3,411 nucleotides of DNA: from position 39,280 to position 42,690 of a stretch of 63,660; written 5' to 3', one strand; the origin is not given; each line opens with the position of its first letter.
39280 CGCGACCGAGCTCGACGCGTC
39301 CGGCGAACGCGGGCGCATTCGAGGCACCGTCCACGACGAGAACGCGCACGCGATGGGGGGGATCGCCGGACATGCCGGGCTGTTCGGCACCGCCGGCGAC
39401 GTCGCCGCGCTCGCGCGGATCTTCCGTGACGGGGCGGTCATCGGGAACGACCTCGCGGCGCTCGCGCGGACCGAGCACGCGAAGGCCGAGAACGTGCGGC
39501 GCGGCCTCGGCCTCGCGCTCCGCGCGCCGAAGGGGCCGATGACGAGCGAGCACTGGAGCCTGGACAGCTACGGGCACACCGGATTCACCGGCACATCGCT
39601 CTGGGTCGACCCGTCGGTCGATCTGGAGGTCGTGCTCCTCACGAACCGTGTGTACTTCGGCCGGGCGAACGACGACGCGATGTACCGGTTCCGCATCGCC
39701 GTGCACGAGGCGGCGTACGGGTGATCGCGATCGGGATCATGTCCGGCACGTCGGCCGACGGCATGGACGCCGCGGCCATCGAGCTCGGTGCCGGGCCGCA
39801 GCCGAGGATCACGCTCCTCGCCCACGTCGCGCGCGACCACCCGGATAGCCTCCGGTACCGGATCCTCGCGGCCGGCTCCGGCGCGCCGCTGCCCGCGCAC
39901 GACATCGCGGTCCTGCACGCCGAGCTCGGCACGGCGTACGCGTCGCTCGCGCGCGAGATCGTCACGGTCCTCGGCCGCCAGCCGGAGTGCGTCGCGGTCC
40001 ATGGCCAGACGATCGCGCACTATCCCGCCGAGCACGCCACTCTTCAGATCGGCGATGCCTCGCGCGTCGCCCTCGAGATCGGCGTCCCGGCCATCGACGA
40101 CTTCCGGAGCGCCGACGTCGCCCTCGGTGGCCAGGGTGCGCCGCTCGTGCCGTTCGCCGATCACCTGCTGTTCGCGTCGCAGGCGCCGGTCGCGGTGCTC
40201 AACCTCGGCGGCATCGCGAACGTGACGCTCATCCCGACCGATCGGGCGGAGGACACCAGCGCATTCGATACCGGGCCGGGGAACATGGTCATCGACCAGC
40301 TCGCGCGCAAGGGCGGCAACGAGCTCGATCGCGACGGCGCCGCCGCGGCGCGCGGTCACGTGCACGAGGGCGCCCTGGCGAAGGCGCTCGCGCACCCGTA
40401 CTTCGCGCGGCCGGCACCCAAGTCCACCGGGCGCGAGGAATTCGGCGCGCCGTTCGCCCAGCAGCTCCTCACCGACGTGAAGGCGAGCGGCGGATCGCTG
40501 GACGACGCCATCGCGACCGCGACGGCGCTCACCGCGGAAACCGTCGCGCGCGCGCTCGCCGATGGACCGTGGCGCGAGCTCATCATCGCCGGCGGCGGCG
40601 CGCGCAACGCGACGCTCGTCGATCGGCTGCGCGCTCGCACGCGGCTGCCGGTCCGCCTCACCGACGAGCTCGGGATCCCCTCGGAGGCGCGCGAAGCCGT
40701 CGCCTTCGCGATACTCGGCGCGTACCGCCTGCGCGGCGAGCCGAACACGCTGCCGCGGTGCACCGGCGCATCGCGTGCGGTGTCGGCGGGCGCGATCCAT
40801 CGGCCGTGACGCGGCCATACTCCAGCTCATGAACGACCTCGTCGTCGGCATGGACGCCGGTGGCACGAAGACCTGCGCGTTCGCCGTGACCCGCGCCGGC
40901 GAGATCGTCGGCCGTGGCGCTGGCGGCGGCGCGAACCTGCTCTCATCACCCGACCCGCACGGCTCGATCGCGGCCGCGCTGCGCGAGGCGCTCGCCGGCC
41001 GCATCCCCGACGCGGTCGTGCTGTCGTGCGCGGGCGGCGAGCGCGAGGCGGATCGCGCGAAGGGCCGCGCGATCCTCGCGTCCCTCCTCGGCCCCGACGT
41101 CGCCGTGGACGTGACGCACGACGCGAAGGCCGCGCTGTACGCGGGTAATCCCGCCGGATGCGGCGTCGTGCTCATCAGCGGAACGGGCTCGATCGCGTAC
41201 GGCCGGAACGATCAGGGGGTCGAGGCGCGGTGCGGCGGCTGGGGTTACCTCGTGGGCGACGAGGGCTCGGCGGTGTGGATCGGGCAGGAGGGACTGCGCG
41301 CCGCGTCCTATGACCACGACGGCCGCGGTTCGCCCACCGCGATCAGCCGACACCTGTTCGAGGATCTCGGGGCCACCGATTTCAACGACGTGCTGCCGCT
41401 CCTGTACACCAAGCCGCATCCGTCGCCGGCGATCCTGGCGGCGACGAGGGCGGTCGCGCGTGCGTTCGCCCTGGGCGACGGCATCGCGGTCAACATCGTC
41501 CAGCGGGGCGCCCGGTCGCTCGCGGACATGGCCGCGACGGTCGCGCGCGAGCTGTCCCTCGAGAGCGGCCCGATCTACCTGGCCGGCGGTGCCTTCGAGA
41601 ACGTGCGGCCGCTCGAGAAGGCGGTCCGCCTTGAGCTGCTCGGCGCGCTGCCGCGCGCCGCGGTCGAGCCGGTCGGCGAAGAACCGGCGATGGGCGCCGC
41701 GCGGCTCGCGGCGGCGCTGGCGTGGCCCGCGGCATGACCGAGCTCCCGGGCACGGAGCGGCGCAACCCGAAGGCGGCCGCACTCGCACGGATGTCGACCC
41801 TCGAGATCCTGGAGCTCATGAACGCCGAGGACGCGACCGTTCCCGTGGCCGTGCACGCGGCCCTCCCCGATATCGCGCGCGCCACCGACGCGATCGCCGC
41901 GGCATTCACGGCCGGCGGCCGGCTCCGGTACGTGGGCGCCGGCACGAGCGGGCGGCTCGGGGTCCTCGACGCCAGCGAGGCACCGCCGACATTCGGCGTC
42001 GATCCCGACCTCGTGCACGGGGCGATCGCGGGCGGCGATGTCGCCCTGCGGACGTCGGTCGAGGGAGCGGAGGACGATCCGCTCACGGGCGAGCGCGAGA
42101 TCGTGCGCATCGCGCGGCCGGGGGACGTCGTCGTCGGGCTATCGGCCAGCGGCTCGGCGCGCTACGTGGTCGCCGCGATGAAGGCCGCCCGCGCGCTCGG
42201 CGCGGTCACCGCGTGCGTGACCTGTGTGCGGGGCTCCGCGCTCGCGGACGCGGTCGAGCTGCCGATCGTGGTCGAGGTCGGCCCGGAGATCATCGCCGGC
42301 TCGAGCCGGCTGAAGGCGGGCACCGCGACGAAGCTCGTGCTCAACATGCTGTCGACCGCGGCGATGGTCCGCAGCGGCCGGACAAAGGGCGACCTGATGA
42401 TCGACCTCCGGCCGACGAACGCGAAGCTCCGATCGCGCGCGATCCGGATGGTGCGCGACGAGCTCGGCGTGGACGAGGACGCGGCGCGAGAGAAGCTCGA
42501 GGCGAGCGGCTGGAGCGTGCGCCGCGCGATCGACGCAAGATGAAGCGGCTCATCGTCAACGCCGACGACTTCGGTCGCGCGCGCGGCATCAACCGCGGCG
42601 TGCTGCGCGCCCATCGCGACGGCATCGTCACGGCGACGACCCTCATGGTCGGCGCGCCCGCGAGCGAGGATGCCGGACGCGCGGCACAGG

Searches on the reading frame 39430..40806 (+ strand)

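Call 39: search_protein_families(library=pfam, proteins=[window:39430-40806:+], max_evalue=0.00001)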
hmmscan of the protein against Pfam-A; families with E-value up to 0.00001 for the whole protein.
window:39430-40806:+ (459 aa): 1 family
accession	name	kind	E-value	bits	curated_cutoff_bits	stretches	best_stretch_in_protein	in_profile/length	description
PF03702.20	AnmK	-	3.4e-92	309.8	24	1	100-457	3-365/367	Anhydro-N-acetylmuramic acid kinase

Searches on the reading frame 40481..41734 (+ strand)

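Call 47: search_protein_families(library=pfam, proteins=[window:40481-41734:+], max_evalue=0.0001)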
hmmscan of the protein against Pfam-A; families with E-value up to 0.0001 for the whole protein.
window:40481-41734:+ (418 aa): 1 family
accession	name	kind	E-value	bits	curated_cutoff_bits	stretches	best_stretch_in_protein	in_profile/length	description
PF01869.26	BcrAD_BadFG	-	5.2e-30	105.3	31.5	1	122-410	1-271/271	BadF/BadG/BcrA/BcrD ATPase family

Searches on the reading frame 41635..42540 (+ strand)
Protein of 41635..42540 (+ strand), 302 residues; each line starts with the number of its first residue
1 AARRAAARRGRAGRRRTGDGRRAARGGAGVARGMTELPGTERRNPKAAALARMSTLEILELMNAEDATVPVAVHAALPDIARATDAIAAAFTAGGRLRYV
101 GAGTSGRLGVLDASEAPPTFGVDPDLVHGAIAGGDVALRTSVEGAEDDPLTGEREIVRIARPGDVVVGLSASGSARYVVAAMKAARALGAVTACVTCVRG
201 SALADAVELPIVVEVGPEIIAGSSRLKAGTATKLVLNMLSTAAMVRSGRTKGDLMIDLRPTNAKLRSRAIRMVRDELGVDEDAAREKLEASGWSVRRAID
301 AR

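Call 47: search_protein_families(library=pfam, proteins=[window:41635-42540:+], max_evalue=0.0001)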
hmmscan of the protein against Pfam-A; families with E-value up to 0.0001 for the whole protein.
window:41635-42540:+ (302 aa): 5 families
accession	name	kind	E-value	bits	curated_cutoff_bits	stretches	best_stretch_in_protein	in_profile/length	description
PF22645.1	GKRP_SIS_N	-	8.3e-17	61.4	27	1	80-184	2-111/113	Glucokinase regulatory protein N-terminal SIS domain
PF13580.11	SIS_2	-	6.1e-08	33.2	27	1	78-196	19-137/138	SIS domain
PF01380.27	SIS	-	4.1e-06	27.1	25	1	160-240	51-129/131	SIS domain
PF22198.1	GKRP_SIS_2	-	5.4e-05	23.5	27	0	81-134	8-61/191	Glucokinase regulatory protein, second SIS domain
PF20741.3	GKRP-like_C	-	8.4e-05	23.5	27.7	0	254-288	3-37/100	C-terminal lid domain of glucokinase regulatory protein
